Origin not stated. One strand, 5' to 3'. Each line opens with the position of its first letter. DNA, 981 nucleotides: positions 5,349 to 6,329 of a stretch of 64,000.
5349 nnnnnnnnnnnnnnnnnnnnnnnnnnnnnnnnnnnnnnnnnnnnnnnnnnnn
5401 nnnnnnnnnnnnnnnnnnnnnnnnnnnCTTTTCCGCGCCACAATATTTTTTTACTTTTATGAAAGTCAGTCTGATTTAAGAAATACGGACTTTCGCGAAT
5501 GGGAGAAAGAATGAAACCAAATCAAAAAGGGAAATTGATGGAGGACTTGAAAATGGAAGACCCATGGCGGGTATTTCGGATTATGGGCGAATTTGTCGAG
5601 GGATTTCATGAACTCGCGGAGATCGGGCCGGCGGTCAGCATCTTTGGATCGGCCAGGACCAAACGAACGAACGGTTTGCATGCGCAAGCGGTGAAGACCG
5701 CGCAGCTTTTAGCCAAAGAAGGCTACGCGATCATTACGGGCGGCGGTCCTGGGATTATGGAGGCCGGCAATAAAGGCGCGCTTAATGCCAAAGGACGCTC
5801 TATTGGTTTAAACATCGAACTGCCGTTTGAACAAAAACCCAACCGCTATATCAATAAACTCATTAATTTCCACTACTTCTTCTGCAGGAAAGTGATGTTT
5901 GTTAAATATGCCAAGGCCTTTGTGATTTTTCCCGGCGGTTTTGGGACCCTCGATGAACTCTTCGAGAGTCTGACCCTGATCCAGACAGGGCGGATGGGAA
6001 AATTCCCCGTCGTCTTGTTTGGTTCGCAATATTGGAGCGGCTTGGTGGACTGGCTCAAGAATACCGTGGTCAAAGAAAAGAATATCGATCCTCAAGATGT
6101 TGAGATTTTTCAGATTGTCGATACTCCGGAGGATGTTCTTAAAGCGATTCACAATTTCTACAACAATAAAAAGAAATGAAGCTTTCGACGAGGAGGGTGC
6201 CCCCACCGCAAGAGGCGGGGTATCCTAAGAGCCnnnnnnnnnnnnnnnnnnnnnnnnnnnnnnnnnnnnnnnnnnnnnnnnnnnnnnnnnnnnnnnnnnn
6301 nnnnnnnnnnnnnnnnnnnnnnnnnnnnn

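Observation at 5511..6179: LOG/PpnN-like nucleotide N-glycosidase gene embedded in the de novo purine operon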

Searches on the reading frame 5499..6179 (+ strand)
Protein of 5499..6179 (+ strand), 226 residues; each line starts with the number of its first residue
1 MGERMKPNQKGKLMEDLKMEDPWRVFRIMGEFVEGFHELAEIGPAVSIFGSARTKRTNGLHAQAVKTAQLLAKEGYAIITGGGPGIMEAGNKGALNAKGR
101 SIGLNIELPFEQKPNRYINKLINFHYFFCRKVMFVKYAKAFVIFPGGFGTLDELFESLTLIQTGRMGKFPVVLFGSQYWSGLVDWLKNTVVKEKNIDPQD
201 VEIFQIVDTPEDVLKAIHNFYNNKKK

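Call 3: search_protein_families(library=pfam, proteins=[window:5499-6179:+])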
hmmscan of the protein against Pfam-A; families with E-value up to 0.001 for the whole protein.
window:5499-6179:+ (226 aa): 2 families
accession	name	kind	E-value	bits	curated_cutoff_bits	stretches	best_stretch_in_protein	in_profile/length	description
PF03641.19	Lysine_decarbox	-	1.4e-38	132.5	27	1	87-216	1-130/131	Possible lysine decarboxylase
PF18306.6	LDcluster4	-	4.2e-16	59.4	26.3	1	45-158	3-114/151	SLOG cluster4 family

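Call 4: search_protein_families(library=ncbifam, proteins=[window:5499-6179:+])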
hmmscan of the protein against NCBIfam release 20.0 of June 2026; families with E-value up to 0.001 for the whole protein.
window:5499-6179:+ (226 aa): 5 families
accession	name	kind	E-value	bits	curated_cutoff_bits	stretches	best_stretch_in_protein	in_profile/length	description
TIGR00730.1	TIGR00730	subfamily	2.9e-43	147.7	96.35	1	45-219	2-177/178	TIGR00730 family Rossman fold protein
NF058542.1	CtkRMPhLog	equivalog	3e-14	53.3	300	1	46-216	4-174/177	cytokinin riboside 5'-monophosphate phosphoribohydrolase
TIGR00725.1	TIGR00725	hypoth_equivalog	3.7e-13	49.2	106.9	1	46-160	4-114/159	TIGR00725 family protein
NF038390.1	Nsidase_PpnN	equivalog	6.7e-12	44.9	450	1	71-219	171-328/450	nucleotide 5'-monophosphate nucleosidase PpnN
TIGR00732.1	dprA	equivalog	0.00011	21.5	191.15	1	32-123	34-125/220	DNA-processing protein DprA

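Call 6: search_solved_structures(query=window:5511-6176:+, show_alignments=2)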
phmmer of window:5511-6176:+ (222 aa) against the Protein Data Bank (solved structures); distinct sequences matched with E-value up to 0.001: 25.
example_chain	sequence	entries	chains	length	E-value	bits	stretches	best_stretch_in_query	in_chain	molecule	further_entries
5zi9_A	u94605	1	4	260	7.6e-74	251.1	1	15-210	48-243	Cytokinin riboside 5'-monophosphate phosphoribohydrolase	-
5wq3_A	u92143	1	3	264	3.1e-67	229.5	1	13-213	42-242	Cytokinin riboside 5'-monophosphate phosphoribohydrolase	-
1wek_A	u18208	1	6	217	4.9e-65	222.3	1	6-213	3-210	hypothetical protein TT1465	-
9us2_A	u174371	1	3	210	3.5e-52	180.2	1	33-210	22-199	Cytokinin riboside 5'-monophosphate phosphoribohydrolase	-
7w2i_B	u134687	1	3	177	1.9e-10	43.8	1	59-212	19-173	Cytokinin riboside 5'-monophosphate phosphoribohydrolase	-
7w2i_A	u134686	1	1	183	2e-10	43.7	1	59-212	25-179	Cytokinin riboside 5'-monophosphate phosphoribohydrolase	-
5zbj_A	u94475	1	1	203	5.7e-10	42.2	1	57-213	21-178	Putative cytokinin riboside 5'-monophosphate phosphoribohydrolase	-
1weh_A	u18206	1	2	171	6.2e-10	42.1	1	42-212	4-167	Conserved hypothetical protein TT1887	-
2a33_A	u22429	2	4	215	3e-09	39.8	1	46-215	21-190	hypothetical protein | Uncharacterized protein At2g37210/T2N18.3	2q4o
5zbk_A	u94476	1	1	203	4e-09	39.4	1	57-213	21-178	Putative cytokinin riboside 5'-monophosphate phosphoribohydrolase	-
5its_A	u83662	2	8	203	2.7e-08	36.7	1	51-214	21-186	Cytokinin riboside 5'-monophosphate phosphoribohydrolase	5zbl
3qua_A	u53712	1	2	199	2.9e-08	36.6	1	60-212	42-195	Putative uncharacterized protein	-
1t35_A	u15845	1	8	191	3.1e-08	36.5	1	52-216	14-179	HYPOTHETICAL PROTEIN YVDD, Putative Lysine Decarboxylase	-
3sbx_A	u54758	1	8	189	6.5e-08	35.5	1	64-212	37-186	Putative uncharacterized protein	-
3bq9_A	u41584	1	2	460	9.3e-08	35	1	69-182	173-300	Predicted Rossmann fold nucleotide-binding domain-containing protein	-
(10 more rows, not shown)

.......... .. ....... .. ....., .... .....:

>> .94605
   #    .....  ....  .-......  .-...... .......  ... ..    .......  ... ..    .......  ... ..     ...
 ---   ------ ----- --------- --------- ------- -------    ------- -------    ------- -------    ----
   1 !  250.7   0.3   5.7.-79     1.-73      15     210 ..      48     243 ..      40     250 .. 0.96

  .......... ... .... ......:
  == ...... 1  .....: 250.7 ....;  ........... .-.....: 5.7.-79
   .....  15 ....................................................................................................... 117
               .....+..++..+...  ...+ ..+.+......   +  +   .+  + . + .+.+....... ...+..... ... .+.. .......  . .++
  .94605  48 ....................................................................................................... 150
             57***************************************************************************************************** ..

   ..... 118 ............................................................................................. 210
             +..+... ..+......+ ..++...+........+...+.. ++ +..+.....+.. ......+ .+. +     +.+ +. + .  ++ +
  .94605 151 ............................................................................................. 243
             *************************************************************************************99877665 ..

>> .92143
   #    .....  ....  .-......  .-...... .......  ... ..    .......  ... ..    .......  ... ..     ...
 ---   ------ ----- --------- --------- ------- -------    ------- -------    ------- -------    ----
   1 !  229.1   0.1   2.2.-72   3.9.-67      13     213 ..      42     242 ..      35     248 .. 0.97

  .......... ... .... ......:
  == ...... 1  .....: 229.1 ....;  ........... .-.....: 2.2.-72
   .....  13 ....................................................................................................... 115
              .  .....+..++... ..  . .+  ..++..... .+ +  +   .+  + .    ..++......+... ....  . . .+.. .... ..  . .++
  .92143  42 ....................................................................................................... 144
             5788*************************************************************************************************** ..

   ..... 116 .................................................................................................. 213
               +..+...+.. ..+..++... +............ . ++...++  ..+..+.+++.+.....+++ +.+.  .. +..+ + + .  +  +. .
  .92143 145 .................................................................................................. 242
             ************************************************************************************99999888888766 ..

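Call 7: find_homologous_proteins(query=window:5511-6176:+, max_evalue=1e-30)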
Query window:5511-6176:+ (222 aa): 8000 proteins with E <= 1e-30 among 8000 candidates; the best 120 are listed.
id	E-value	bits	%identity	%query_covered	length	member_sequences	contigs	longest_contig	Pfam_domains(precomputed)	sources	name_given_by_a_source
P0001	9.0e-145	498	99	100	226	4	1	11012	PF18306.7,PF03641.20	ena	-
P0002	1.7e-138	477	95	100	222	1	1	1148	PF18306.7,PF03641.20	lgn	-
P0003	7.3e-116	403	80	98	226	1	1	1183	PF18306.7,PF03641.20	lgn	-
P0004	2.9e-115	401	79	98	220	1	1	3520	PF18306.7,PF03641.20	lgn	-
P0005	6.7e-114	397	78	98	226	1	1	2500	PF18306.7,PF03641.20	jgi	-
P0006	8.5e-114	397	80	96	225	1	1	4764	PF18306.7,PF03641.20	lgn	-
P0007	1.5e-113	396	81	95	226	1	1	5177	PF18306.7,PF03641.20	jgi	-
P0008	2.2e-113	395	79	98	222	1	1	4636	PF18306.7,PF03641.20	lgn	-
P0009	9.3e-113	393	79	95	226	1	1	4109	PF18306.7,PF03641.20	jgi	-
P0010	4.6e-112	391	76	98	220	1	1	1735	PF18306.7,PF03641.20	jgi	jgi:uncharacterized protein (TIGR00730 family)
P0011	7.9e-112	390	77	97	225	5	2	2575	PF18306.7,PF03641.20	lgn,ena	-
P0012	8.7e-112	390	77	96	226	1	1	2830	PF18306.7,PF03641.20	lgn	-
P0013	9.0e-112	390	76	99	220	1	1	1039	PF18306.7,PF03641.20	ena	-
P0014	1.2e-111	390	78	99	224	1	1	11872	PF18306.7,PF03641.20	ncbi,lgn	-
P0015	1.6e-111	389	76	98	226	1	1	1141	PF18306.7,PF03641.20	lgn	-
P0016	1.9e-111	389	77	96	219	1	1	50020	PF18306.7,PF03641.20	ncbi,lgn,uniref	ncbi:hypothetical protein MNBD_UNCLBAC01-1148 [hydrothermal vent metagenome]|uniref:Cytokinin ribosi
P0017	3.8e-111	388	78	95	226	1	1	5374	PF18306.7,PF03641.20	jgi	-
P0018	4.6e-111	388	77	94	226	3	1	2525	PF18306.7,PF03641.20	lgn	-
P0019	5.3e-111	387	76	98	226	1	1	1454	PF18306.7,PF03641.20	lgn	-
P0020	1.3e-110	386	77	95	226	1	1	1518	PF18306.7,PF03641.20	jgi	-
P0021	2.8e-110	385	75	95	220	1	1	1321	PF18306.7,PF03641.20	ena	-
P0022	3.4e-110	385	76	95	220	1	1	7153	PF18306.7,PF03641.20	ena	-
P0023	3.8e-110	385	79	96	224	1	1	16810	PF18306.7,PF03641.20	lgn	-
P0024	4.6e-110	384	75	98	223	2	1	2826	PF18306.7,PF03641.20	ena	-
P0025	6.2e-110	384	76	99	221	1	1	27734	PF18306.7,PF03641.20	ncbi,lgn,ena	-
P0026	1.2e-109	383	76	96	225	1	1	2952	PF18306.7,PF03641.20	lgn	-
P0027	1.2e-109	383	77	95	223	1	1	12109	PF18306.7,PF03641.20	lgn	-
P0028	1.6e-109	383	74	99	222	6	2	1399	PF18306.7,PF03641.20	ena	-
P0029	1.8e-109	382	77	98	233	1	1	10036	PF18306.7,PF03641.20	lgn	-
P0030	1.9e-109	382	77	95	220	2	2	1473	PF18306.7,PF03641.20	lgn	-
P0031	2.1e-109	382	77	93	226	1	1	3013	PF18306.7,PF03641.20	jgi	-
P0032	2.5e-109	382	76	95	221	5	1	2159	PF18306.7,PF03641.20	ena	-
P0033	3.0e-109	382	77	95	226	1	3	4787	PF18306.7,PF03641.20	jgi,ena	jgi:hypothetical protein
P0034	3.7e-109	381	75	99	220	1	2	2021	PF18306.7,PF03641.20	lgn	-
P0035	4.4e-109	381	78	91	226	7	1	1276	PF18306.7,PF03641.20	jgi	-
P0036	6.5e-109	381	76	98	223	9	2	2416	PF18306.7,PF03641.20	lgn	-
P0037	6.7e-109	380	74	98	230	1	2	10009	PF18306.7,PF03641.20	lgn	-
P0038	7.1e-109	380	77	93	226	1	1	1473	PF18306.7,PF03641.20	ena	-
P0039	7.1e-109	380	76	95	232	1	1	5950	PF18306.7,PF03641.20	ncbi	-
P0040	8.8e-109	380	78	91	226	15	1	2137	PF18306.7,PF03641.20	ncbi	-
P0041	8.9e-109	380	75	95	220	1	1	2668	PF18306.7,PF03641.20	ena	-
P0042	9.0e-109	380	78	95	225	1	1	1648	PF18306.7,PF03641.20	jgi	jgi:uncharacterized protein (TIGR00730 family)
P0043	1.4e-108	379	74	100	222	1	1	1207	PF18306.7,PF03641.20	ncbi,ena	-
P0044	1.7e-108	379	77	95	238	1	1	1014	PF18306.7,PF03641.20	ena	-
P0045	1.8e-108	379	75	98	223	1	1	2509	PF18306.7,PF03641.20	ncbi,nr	ncbi:MAG: TIGR00730 family Rossman fold protein [Candidatus Omnitrophica bacterium]|nr:TIGR00730 fam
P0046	2.1e-108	379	73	100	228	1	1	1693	PF18306.7,PF03641.20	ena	-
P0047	3.4e-108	378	76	98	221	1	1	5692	PF18306.7,PF03641.20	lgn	-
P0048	4.3e-108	378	75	95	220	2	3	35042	PF18306.7,PF03641.20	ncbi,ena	-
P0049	4.6e-108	378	75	97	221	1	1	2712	PF18306.7,PF03641.20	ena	-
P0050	4.8e-108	378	76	98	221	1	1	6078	PF18306.7,PF03641.20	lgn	-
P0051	6.5e-108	377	74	94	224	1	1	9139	PF18306.7,PF03641.20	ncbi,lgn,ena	-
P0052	7.2e-108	377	74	98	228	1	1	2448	PF18306.7,PF03641.20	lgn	-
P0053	9.1e-108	377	75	95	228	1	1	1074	PF18306.7,PF03641.20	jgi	-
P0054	9.9e-108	377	74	98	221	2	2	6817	PF18306.7,PF03641.20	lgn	-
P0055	1.0e-107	377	73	98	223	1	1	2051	PF18306.7,PF03641.20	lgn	-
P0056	1.0e-107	377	74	98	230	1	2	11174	PF18306.7,PF03641.20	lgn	-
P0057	1.1e-107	377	75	96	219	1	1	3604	PF18306.7,PF03641.20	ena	-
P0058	1.1e-107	377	75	95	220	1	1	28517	PF18306.7,PF03641.20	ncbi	-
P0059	1.2e-107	376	74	96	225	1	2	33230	PF18306.7,PF03641.20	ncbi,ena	-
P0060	1.2e-107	376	74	98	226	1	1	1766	PF18306.7,PF03641.20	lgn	-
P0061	1.4e-107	376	75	100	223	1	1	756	PF18306.7,PF03641.20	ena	-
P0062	1.5e-107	376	75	95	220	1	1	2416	PF18306.7,PF03641.20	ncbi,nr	ncbi:MAG: TIGR00730 family Rossman fold protein [Candidatus Omnitrophica bacterium]|nr:TIGR00730 fam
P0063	1.9e-107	376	77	93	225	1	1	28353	PF18306.7,PF03641.20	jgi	-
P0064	2.0e-107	376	73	100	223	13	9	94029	PF18306.7,PF03641.20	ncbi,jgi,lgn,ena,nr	ncbi:MAG: Rossman fold protein, TIGR00730 family [Omnitrophica WOR_2 bacterium RIFCSPLOWO2_12_FULL_5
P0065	2.3e-107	375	75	96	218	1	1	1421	PF18306.7,PF03641.20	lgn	-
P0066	2.4e-107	375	74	97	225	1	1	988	PF18306.7,PF03641.20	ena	-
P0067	2.4e-107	375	77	94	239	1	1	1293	PF18306.7,PF03641.20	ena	-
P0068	4.2e-107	375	74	96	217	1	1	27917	PF18306.7,PF03641.20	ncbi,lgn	-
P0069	4.2e-107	375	73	95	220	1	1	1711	PF18306.7,PF03641.20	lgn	-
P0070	4.7e-107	374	77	94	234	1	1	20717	PF18306.7,PF03641.20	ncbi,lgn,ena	-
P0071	5.6e-107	374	76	95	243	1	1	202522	PF18306.7,PF03641.20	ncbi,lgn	-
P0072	6.8e-107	374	73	94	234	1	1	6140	PF18306.7,PF03641.20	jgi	-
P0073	8.0e-107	374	74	100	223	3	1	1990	PF18306.7,PF03641.20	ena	-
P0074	9.4e-107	373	73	99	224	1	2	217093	PF18306.7,PF03641.20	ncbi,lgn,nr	ncbi:MAG: TIGR00730 family Rossman fold protein [Candidatus Omnitrophica bacterium]|nr:TIGR00730 fam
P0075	9.5e-107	373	75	97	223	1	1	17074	PF18306.7,PF03641.20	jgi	-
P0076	9.9e-107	373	73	98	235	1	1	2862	PF18306.7,PF03641.20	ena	-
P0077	1.0e-106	373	74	95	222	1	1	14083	PF18306.7,PF03641.20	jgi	-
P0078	1.1e-106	373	75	95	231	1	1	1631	PF18306.7,PF03641.20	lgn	-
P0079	1.3e-106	373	74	99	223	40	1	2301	PF18306.7,PF03641.20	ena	-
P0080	1.8e-106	373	75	96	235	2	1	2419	PF18306.7,PF03641.20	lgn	-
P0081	2.6e-106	372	73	96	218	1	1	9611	PF18306.7,PF03641.20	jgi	-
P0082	2.8e-106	372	75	91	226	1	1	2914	PF18306.7,PF03641.20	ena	-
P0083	3.6e-106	372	73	95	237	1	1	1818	PF18306.7,PF03641.20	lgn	-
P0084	3.9e-106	371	74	99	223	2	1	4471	PF18306.7,PF03641.20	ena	-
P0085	4.8e-106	371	76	94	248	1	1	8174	PF18306.7,PF03641.20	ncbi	-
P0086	5.4e-106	371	77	94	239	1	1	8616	PF18306.7,PF03641.20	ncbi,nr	ncbi:MAG: TIGR00730 family Rossman fold protein [Candidatus Omnitrophica bacterium]|nr:TIGR00730 fam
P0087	5.8e-106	371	75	95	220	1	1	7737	PF18306.7,PF03641.20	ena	-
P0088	6.3e-106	371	74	95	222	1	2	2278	PF18306.7,PF03641.20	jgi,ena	-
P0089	6.6e-106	371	73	96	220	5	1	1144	PF18306.7,PF03641.20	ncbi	-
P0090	7.0e-106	371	73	98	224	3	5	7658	PF18306.7,PF03641.20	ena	-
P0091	7.2e-106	371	74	97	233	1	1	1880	PF18306.7,PF03641.20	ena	-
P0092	7.5e-106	371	75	99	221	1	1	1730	PF18306.7,PF03641.20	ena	-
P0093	8.2e-106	370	75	96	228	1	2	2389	PF18306.7,PF03641.20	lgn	-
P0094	8.8e-106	370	75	91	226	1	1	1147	PF18306.7,PF03641.20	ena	-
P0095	8.8e-106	370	75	94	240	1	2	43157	PF18306.7,PF03641.20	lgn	-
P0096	1.2e-105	370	74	95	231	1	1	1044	PF18306.7,PF03641.20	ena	-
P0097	1.2e-105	370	72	96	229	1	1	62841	PF18306.7,PF03641.20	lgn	-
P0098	1.7e-105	369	76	95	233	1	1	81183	PF18306.7,PF03641.20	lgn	-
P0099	2.0e-105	369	73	98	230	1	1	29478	PF18306.7,PF03641.20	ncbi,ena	-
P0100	2.4e-105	369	73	97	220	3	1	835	PF18306.7,PF03641.20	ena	-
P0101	2.8e-105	369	74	95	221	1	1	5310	PF18306.7,PF03641.20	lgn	-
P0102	3.0e-105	369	73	96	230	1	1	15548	PF18306.7,PF03641.20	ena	-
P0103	3.1e-105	369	76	94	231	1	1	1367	PF18306.7,PF03641.20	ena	-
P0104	3.9e-105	368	75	97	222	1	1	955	PF18306.7,PF03641.20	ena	-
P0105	6.0e-105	368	75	97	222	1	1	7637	PF18306.7,PF03641.20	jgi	jgi:uncharacterized protein (TIGR00730 family)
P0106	7.0e-105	367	73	99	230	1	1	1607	PF18306.7,PF03641.20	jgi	jgi:uncharacterized protein (TIGR00730 family)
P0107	7.2e-105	367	74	91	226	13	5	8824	PF18306.7,PF03641.20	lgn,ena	-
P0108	7.2e-105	367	75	95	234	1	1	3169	PF18306.7,PF03641.20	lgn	-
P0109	8.2e-105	367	73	100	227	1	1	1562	PF18306.7,PF03641.20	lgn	-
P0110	9.4e-105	367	75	96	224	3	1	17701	PF18306.7,PF03641.20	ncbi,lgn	-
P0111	1.2e-104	367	72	96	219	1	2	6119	PF18306.7,PF03641.20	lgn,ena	-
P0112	1.3e-104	367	75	95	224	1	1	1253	PF18306.7,PF03641.20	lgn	-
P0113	1.7e-104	366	72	100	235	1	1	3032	PF18306.7,PF03641.20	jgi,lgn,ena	-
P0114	2.2e-104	366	71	100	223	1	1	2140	PF18306.7,PF03641.20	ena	-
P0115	3.1e-104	365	74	96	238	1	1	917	PF18306.7,PF03641.20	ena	-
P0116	3.7e-104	365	74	95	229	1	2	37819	PF18306.7,PF03641.20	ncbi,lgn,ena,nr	ncbi:MAG: TIGR00730 family Rossman fold protein [Candidatus Omnitrophica bacterium]|nr:TIGR00730 fam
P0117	4.0e-104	365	75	93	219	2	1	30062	PF18306.7,PF03641.20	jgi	jgi:uncharacterized protein (TIGR00730 family)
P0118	5.0e-104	365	74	99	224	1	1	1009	PF18306.7,PF03641.20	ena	-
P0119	5.1e-104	365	72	97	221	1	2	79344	PF18306.7,PF03641.20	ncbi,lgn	-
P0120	5.7e-104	364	73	96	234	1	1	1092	PF18306.7,PF03641.20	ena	-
